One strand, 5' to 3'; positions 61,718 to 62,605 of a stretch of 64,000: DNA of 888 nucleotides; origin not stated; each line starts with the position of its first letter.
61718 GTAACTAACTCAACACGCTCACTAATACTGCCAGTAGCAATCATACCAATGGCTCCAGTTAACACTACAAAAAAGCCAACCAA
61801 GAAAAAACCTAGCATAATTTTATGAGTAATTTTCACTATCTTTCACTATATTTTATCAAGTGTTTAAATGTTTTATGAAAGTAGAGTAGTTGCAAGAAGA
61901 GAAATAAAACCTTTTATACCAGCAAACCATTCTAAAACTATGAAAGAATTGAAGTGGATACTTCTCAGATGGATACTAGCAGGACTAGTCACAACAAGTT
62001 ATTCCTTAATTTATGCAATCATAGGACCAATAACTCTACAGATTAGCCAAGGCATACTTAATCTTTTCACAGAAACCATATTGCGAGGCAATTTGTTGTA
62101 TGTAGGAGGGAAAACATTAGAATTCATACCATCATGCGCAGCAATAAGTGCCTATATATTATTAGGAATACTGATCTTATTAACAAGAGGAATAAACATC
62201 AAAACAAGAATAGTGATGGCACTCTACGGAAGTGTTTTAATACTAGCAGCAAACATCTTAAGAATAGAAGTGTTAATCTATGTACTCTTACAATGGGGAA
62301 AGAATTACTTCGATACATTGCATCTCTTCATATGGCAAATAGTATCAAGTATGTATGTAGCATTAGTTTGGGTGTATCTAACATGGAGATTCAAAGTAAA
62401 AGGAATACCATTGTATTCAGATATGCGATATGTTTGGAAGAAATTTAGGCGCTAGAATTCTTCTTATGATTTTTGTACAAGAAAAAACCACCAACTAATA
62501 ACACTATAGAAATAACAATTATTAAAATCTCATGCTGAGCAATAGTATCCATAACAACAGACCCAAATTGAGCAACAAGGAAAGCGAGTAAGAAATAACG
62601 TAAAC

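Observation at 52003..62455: Candidate novel archaeosortase-like sorting system: three paralogous surface proteins sharing an 'FWII'-motif/TM/basic-tail C-terminus, next to a small Cys...NxxR membrane protein and a HAMP-DUF835-wHTH regulator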

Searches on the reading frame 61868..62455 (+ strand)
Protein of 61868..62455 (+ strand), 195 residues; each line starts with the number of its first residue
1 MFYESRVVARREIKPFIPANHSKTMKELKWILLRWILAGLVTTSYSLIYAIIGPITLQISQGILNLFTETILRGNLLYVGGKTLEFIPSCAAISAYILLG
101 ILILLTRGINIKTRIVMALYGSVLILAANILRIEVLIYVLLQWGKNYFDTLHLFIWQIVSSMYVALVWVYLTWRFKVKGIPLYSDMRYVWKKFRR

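Call 3: search_protein_families(library=ncbifam, proteins=[window:61868-62455:+], max_evalue=1)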
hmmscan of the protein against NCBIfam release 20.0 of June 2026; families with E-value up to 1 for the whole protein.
window:61868-62455:+ (195 aa): 11 families
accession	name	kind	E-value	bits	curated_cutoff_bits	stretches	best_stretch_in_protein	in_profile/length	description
NF033505.2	paceosortase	exception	2.1e-33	115.8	80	1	31-193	4-166/167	pacearchaeosortase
TIGR04178.1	exo_archaeo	signature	1.8e-11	44.2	23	1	87-173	4-94/97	exosortase/archaeosortase family protein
TIGR04177.1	exosort_XrtH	exception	9.1e-07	29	86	1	56-169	35-149/158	exosortase H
NF046081.1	exosort_XrtX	exception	1.8e-06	28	170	1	58-174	42-161/168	exosortase X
TIGR04124.1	archaeo_artE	exception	2.3e-05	24.5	95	1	50-171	29-148/153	archaeosortase family protein ArtE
NF033767.0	exosort_XrtS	exception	0.0001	22.3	145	1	97-159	78-139/155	exosortase S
TIGR04300.1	exosort_XrtM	exception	0.00025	21.5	125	1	64-175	35-142/150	exosortase family protein XrtM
TIGR04128.1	exoso_Fjoh_1448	exception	0.00029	21.1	90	1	83-172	82-169/174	exosortase family protein XrtF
TIGR04175.1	archaeo_artD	exception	0.00065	19.7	125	1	46-174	14-144/150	archaeosortase D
NF012138.0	exosort_XrtR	exception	0.0031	17.7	150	1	94-156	75-137/160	exosortase R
TIGR03110.1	exosort_Gpos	exception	0.38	10.6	102.75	1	33-168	46-172/187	exosortase family protein XrtG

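Call 4: search_protein_families(library=pfam, proteins=[window:61868-62455:+], max_evalue=1)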
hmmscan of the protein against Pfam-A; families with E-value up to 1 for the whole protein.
window:61868-62455:+ (195 aa): 2 families
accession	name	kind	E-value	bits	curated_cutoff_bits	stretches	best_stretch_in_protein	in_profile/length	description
PF09721.15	Exosortase_EpsH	-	7e-07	29.3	25.7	1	52-173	127-253/254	Transmembrane exosortase (Exosortase_EpsH)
PF23711.1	DUF7156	-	0.24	12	27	1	90-112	29-52/53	Family of unknown function (DUF7156)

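Call 7: find_homologous_proteins(query=window:61868-62455:+, max_evalue=0.001)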
Query window:61868-62455:+ (195 aa): 22 proteins with E <= 0.001 among 351 candidates.
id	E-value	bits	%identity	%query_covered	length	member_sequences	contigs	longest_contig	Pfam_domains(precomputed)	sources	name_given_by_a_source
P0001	2.3e-101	356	100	88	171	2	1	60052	PF09721.16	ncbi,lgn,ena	-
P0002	1.1e-65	239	66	88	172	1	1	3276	PF09721.16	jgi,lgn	-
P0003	5.5e-60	221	65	85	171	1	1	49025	-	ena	-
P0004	7.7e-53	197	88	58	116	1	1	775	-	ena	-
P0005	1.5e-45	173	54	87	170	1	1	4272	PF09721.16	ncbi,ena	ncbi:MAG: pacearchaeosortase [Nanoarchaeota archaeon]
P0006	1.6e-44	170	51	90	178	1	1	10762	PF09721.16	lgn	-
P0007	2.3e-43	166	55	75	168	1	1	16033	PF09721.16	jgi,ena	-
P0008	1.2e-42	164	55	84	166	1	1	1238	PF09721.16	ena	-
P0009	8.2e-42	161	54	84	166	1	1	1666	PF09721.16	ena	-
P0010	8.3e-42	161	53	86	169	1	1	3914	-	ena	-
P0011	1.3e-41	161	54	85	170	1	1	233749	PF09721.16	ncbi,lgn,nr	ncbi:MAG: pacearchaeosortase [Candidatus Nanoarchaeia archaeon]|nr:pacearchaeosortase [Candidatus Na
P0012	1.3e-41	161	54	85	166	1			PF09721.16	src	-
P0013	1.7e-41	160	54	86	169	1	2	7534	PF09721.16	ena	-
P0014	5.2e-41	159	53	86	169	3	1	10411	-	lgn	-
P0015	1.9e-40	157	51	86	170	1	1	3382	PF09721.16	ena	-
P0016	3.2e-40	156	52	86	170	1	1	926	PF09721.16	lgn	-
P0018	8.4e-40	155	52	84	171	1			PF09721.16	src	-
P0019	3.2e-38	150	52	86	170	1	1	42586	PF09721.16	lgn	-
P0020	4.0e-37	146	51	86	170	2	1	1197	PF09721.16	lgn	-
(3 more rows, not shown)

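Call 8: find_encoding_contigs(protein=P0011, flank=10000, max_places=2)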
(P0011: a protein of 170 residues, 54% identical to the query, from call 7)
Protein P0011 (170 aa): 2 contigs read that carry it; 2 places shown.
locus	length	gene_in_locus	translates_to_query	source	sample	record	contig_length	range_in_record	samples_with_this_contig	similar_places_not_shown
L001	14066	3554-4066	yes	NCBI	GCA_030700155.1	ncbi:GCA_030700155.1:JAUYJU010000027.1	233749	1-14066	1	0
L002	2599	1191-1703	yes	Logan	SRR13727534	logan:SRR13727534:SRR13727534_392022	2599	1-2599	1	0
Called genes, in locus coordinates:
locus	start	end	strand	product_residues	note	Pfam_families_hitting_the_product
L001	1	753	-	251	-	PF00733:Asn_synthase, PF24167:DUF7411 (weak), PF00733:Asn_synthase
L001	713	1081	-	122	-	PF07866:DUF1653 (weak)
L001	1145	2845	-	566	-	PF07705:CARDB (faint)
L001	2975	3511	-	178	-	PF01569:PAP2, PF14378:PAP2_3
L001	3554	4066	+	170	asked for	PF09721:Exosortase_EpsH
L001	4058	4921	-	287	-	-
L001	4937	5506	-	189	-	PF09335:VTT_dom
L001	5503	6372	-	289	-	PF23435:DUF7121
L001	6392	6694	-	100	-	-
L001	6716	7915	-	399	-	PF00466:Ribosomal_L10, PF17777:RL10P_insert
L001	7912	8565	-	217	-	PF00687:Ribosomal_L1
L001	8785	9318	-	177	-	PF05175:MTS, PF13489:Methyltransf_23 (faint), PF07669:Eco57I (weak), PF13847:Methyltransf_31 (weak), PF08241:Methyltransf_11 (faint), PF13649:Methyltransf_25 (faint)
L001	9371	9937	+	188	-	PF04252:SFM1-like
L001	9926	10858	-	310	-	PF01479:S4 (weak), PF00849:PseudoU_synth_2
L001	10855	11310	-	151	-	-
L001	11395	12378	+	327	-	PF00089:Trypsin, PF13365:Trypsin_2, PF00595:PDZ (weak), PF13180:PDZ_2, PF17820:PDZ_6 (weak)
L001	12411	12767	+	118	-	-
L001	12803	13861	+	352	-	PF05621:TniB (weak), PF13191:AAA_16, PF00931:NB-ARC, PF05729:NACHT (weak), PF09848:SLFN-g3_helicase (weak), PF13245:AAA_19 (weak), PF13401:AAA_22, PF22703:Cdc6_lid, +4 more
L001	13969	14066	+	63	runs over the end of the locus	-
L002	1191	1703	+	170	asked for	PF09721:Exosortase_EpsH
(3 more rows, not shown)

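Call 9: find_encoding_contigs(protein=P0003, flank=10000, max_places=2)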
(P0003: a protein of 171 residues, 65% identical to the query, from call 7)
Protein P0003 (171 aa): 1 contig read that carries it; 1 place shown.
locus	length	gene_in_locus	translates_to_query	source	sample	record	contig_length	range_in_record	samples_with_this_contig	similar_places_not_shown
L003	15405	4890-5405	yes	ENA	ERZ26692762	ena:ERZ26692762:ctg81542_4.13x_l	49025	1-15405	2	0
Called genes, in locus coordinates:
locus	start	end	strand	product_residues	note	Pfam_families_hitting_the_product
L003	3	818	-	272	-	?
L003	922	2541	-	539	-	-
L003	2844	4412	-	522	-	PF00672:HAMP, PF05763:DUF835, PF22665:WHD_DUF6293 (weak)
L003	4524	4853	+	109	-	-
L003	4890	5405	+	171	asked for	-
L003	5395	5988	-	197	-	PF09335:VTT_dom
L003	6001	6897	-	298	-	PF23435:DUF7121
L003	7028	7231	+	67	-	-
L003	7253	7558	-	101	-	-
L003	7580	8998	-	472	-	PF00466:Ribosomal_L10, PF17777:RL10P_insert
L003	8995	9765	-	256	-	PF00687:Ribosomal_L1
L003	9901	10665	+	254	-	-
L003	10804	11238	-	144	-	-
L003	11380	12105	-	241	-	-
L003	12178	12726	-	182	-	-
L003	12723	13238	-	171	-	PF13489:Methyltransf_23, PF05175:MTS, PF06325:PrmA (weak), PF13847:Methyltransf_31, PF08241:Methyltransf_11 (faint), PF13649:Methyltransf_25 (weak), PF07669:Eco57I (faint)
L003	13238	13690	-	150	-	-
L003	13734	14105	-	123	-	-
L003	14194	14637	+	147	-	PF01025:GrpE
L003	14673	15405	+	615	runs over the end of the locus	PF00012:HSP70, PF06723:MreB_Mbl, PF00012:HSP70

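Call 10: find_encoding_contigs(protein=P0019, flank=10000, max_places=2)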
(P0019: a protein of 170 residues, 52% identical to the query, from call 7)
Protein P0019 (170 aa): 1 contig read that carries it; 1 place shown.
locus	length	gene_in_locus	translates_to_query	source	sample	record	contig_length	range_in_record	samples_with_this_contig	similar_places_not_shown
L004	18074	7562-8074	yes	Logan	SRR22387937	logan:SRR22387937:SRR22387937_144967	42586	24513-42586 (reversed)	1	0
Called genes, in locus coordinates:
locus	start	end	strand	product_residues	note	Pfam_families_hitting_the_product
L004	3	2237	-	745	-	?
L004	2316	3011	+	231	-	-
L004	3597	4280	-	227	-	-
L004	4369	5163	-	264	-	PF00733:Asn_synthase, PF24167:DUF7411 (weak), PF00733:Asn_synthase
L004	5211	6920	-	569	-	PF23619:Ig_VWA7 (weak)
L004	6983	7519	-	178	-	PF01569:PAP2, PF14378:PAP2_3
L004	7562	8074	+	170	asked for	PF09721:Exosortase_EpsH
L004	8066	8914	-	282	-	-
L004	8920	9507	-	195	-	PF09335:VTT_dom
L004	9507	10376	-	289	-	PF23435:DUF7121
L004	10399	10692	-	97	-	PF00428:Ribosomal_60s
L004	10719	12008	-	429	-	PF00466:Ribosomal_L10, PF17777:RL10P_insert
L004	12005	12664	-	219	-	PF00687:Ribosomal_L1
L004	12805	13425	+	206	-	-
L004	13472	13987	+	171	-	-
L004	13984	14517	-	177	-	PF05175:MTS, PF06325:PrmA (faint), PF13847:Methyltransf_31 (weak), PF07669:Eco57I (weak), PF13649:Methyltransf_25 (faint)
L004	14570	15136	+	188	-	PF04252:SFM1-like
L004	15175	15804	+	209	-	PF07690:MFS_1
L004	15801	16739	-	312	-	PF01479:S4, PF00849:PseudoU_synth_2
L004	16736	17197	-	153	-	-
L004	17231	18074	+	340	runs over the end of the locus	PF00089:Trypsin, PF13365:Trypsin_2, PF00595:PDZ (weak), PF13180:PDZ_2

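Call 13: find_encoding_contigs(protein=P0001, flank=10000, max_places=3)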
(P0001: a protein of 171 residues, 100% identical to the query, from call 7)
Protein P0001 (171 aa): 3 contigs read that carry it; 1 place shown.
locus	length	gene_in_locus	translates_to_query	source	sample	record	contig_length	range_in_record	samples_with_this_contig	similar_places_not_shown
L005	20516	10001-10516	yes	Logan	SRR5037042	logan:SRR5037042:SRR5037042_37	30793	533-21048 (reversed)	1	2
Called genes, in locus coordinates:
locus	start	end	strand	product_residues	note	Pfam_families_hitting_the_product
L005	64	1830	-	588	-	PF11614:FixG_C (faint)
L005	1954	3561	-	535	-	-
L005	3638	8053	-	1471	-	PF05345:He_PIG, PF17963:Big_9 (weak), PF17963:Big_9 (weak), PF05345:He_PIG, PF17963:Big_9 (weak), PF05345:He_PIG, PF17963:Big_9 (weak), PF05345:He_PIG (weak), +4 more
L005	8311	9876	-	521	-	PF00672:HAMP, PF05763:DUF835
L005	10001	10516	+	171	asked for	PF09721:Exosortase_EpsH (weak)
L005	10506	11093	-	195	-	PF09335:VTT_dom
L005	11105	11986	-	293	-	-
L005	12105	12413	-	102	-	-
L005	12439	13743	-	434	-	PF00466:Ribosomal_L10, PF17777:RL10P_insert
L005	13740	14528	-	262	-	PF00687:Ribosomal_L1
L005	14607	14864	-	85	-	-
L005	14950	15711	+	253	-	-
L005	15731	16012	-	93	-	-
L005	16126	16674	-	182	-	-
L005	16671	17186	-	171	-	PF13489:Methyltransf_23 (weak), PF05175:MTS, PF07669:Eco57I (weak), PF13847:Methyltransf_31 (weak), PF13649:Methyltransf_25 (weak), PF10354:BMT5-like (weak)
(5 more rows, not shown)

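Call 14: find_related_loci(query=A1, collection=genome_contigs, flank=10000)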
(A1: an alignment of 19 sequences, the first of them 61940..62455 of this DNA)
Query A1 (171 aa) in genome_contigs; peptide patterns used: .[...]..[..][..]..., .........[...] (x = any residue, [..] = any of these).
54 stretches matched a pattern; 2 encode a relative of the query (tblastn E <= 1e-3); 2 distinct loci.
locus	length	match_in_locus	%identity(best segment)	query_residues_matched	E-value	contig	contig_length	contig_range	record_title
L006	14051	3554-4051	54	1-165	2e-39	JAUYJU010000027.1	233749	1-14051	MAG: Candidatus Nanoarchaeia archaeon isolate C24_metabat.bin.162 C24_k141_653789, whole genome shotgun sequence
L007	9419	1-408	39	32-171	5e-30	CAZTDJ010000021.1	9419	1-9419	MAG TPA_asm: Candidatus Woesearchaeota archaeon isolate binchicken_co125_1099 genome assembly, contig: NODE_14867_length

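Call 16: find_related_loci(query=A1, collection=metagenome_contigs, flank=10000)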
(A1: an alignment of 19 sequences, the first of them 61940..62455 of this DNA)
Query A1 (171 aa) in metagenome_contigs; peptide patterns used: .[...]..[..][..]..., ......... (x = any residue, [..] = any of these).
261 stretches matched a pattern; 6 encode a relative of the query (tblastn E <= 1e-3); 6 distinct loci.
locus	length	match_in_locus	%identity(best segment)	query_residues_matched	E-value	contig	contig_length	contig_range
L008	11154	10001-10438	55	22-167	1e-50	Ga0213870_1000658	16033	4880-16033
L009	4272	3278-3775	54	5-170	2e-48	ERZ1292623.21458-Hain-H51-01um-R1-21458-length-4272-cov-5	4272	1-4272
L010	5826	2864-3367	51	1-167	1e-42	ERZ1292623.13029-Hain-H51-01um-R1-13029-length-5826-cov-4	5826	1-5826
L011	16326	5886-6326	44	22-168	6e-33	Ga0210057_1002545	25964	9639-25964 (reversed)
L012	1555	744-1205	44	15-167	4e-31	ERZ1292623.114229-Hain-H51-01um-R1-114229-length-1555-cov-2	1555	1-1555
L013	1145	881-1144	52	1-88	3e-15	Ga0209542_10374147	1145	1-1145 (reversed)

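Call 19: predict_structure(alignment_id=A1)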
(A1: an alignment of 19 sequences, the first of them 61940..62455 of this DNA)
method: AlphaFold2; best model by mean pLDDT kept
length: 171 residues; sequences in the alignment: 19
mean_pLDDT: 69.1   pTM: 0.57
mean pLDDT of the five models: 69.1, 68.2, 68.2, 67.4, 67.2
residues with pLDDT >= 90: 0; 70-90: 73; 50-70: 95; < 50: 3
segments of 3 or more residues with pLDDT < 50: 64-66
pLDDT, mean of each block of 10 residues (from residue 1): 68 74 67 66 68 63 52 71 75 81 71 69 68 68 78 65 70 52
secondary structure, 60 per line:
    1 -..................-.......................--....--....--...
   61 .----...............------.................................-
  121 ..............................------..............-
elements in order: H2-19 H21-43 E46-49 E52-55 E58-61 H66-80 H87-119 H121-150 H157-170

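Call 20: search_solved_structures(query=A1, max_evalue=10)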
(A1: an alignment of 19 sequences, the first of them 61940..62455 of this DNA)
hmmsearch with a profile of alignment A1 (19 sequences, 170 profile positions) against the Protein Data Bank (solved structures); distinct sequences matched with E-value up to 10: 0.

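Call 21: search_protein_families(library=ncbifam, proteins=[L001:1145-2845:-, L003:922-2541:-, L004:5211-6920:-, L008:2181-4202:-, L008:4106-5716:-, L011:914-3037:-, L010:510-2222:-], max_evalue=0.01)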
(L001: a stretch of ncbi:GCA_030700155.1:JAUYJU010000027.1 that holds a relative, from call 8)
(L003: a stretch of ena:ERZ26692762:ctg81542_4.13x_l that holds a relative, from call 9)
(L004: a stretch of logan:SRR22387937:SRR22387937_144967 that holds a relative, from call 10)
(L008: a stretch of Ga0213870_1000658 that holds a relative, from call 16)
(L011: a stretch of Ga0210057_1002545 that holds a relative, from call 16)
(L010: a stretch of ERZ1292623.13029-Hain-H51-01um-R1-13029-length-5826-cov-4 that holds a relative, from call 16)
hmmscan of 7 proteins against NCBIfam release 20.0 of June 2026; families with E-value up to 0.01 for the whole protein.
L001:1145-2845:- (566 aa): 1 family
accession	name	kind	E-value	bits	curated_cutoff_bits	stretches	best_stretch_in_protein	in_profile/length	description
NF033506.0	PACE-CTERM-PROT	exception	1.3e-29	103.4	110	1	25-545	75-618/627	putative S-layer protein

L003:922-2541:- (539 aa): 3 families
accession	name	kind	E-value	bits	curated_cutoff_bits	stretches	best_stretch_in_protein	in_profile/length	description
NF033506.0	PACE-CTERM-PROT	exception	7.1e-59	200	110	1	41-529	125-624/627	putative S-layer protein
NF038353.1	FxLYD_dom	domain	8.3e-05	22.4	23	1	172-231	9-66/71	FxLYD domain-containing protein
TIGR04090.1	exp_by_SipW_IV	subfamily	0.0029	17.4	60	0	158-186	49-77/241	BsaA family SipW-dependent biofilm matrix protein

L004:5211-6920:- (569 aa): 2 families
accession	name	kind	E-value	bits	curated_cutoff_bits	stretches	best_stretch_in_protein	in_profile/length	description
NF033506.0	PACE-CTERM-PROT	exception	2.4e-27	95.9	110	1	193-548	239-618/627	putative S-layer protein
NF052324.1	PorU_rel_Nterm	equivalog_domain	0.0066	14.6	450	1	281-355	753-830/879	putative type IX secretion system sortase PorU2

L008:2181-4202:- (673 aa): 2 families
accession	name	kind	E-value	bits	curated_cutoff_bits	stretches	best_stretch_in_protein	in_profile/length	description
NF033506.0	PACE-CTERM-PROT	exception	5.3e-32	111.3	110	1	242-642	218-618/627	putative S-layer protein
NF002780.0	PRK02898.1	equivalog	0.0075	16.1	84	0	70-109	4-43/104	energy-coupling factor ABC transporter substrate-binding protein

L008:4106-5716:- (536 aa): 2 families
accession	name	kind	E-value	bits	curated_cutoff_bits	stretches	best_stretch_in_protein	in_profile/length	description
NF033506.0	PACE-CTERM-PROT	exception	1.3e-36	126.5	110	1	32-526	111-620/627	putative S-layer protein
TIGR04090.1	exp_by_SipW_IV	subfamily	0.0024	17.7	60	0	163-191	49-77/241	BsaA family SipW-dependent biofilm matrix protein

L011:914-3037:- (707 aa): 4 families
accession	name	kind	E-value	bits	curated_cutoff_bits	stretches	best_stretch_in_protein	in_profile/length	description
NF033506.0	PACE-CTERM-PROT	exception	9.3e-37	127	110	1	125-685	32-610/627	putative S-layer protein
NF012211.1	tand_rpt_95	domain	6.5e-22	77.3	90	1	131-218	1-93/98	tandem-95 repeat protein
NF038112.1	myxo_dep_M36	subfamily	8.1e-12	43.1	1500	1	97-311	1358-1564/1604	myxosortase-dependent M36 family metallopeptidase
TIGR01965.1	VCBS_repeat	domain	0.00053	20.1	15.5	0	581-635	16-70/99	VCBS domain-containing protein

L010:510-2222:- (570 aa): 2 families
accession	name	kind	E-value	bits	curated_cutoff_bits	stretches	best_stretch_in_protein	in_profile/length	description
NF033506.0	PACE-CTERM-PROT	exception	5.9e-29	101.2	110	1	197-549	243-619/627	putative S-layer protein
NF052324.1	PorU_rel_Nterm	equivalog_domain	0.0019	16.4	450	1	284-354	756-829/879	putative type IX secretion system sortase PorU2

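Call 59: search_protein_families(library=ncbifam, proteins=[L001:4058-4921:-, L001:2975-3511:-, L011:5886-6350:+], max_evalue=0.01)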
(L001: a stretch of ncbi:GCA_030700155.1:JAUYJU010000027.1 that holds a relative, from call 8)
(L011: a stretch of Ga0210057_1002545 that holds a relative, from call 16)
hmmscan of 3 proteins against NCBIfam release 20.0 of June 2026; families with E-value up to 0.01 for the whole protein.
L001:4058-4921:- (287 aa): 0 families

L001:2975-3511:- (178 aa): 4 families
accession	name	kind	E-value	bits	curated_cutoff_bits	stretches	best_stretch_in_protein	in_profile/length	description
NF047884.1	UdeprDiPSep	equivalog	2.7e-11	43.7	250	1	24-176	29-187/188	undecaprenyl-diphosphatase SepP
NF007159.0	PRK09597.1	equivalog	7e-08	32.4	177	1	107-172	118-184/191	lipid A 1-phosphatase LpxE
NF008813.0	PRK11837.1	equivalog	1.2e-07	31.9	229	1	64-168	55-164/202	undecaprenyl-diphosphate phosphatase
NF007975.0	PRK10699.1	equivalog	1.2e-07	31.4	261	1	105-169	154-223/254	phosphatidylglycerophosphatase B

L011:5886-6350:+ (155 aa): 7 families
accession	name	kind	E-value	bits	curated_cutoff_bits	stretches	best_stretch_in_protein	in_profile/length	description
NF033505.2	paceosortase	exception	4.1e-36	124.6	80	1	2-148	21-166/167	pacearchaeosortase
TIGR04178.1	exo_archaeo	signature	6.9e-11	42.3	23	1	42-126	4-92/97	exosortase/archaeosortase family protein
NF046081.1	exosort_XrtX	exception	2e-06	27.8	170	1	36-125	70-157/168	exosortase X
TIGR04128.1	exoso_Fjoh_1448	exception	1.4e-05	25.4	90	1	40-125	84-167/174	exosortase family protein XrtF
TIGR04156.1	cyanoexo_CrtB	exception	0.0007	19.2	300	1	8-128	136-266/280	cyanoexosortase B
TIGR04175.1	archaeo_artD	exception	0.0013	18.7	125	1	27-129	44-144/150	archaeosortase D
TIGR04177.1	exosort_XrtH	exception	0.0018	18.3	86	1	40-124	67-149/158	exosortase H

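Call 64: search_protein_representatives(alignment_id=A1)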
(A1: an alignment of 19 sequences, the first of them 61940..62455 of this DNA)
Query: 19 sequences, 170 profile positions. Proteins with E-value up to 0.001 (for the whole library): 486; up to 1e-10: 274; up to 1e-30: 63. The best 150 are listed.
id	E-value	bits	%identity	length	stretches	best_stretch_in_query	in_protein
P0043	3.7e-56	206.0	-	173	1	1-169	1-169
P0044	6.2e-55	202.1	-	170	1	1-169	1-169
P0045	2.9e-50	186.9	-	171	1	1-169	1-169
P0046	3.6e-49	183.3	-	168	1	1-169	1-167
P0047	5.1e-49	182.8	-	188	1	1-168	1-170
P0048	3.8e-48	180.0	-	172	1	1-170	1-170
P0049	1.3e-47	178.3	-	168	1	6-166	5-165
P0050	1.3e-47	178.3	-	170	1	6-170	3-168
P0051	4.2e-47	176.6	-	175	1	1-166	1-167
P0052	8.3e-47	175.6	-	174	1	1-167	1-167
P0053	2.7e-46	173.9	-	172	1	1-169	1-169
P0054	4.7e-46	173.1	-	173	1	1-170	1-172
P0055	5.2e-46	173.0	-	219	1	4-165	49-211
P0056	6.5e-45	169.4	-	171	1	1-169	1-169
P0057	7.4e-45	169.3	-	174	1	1-169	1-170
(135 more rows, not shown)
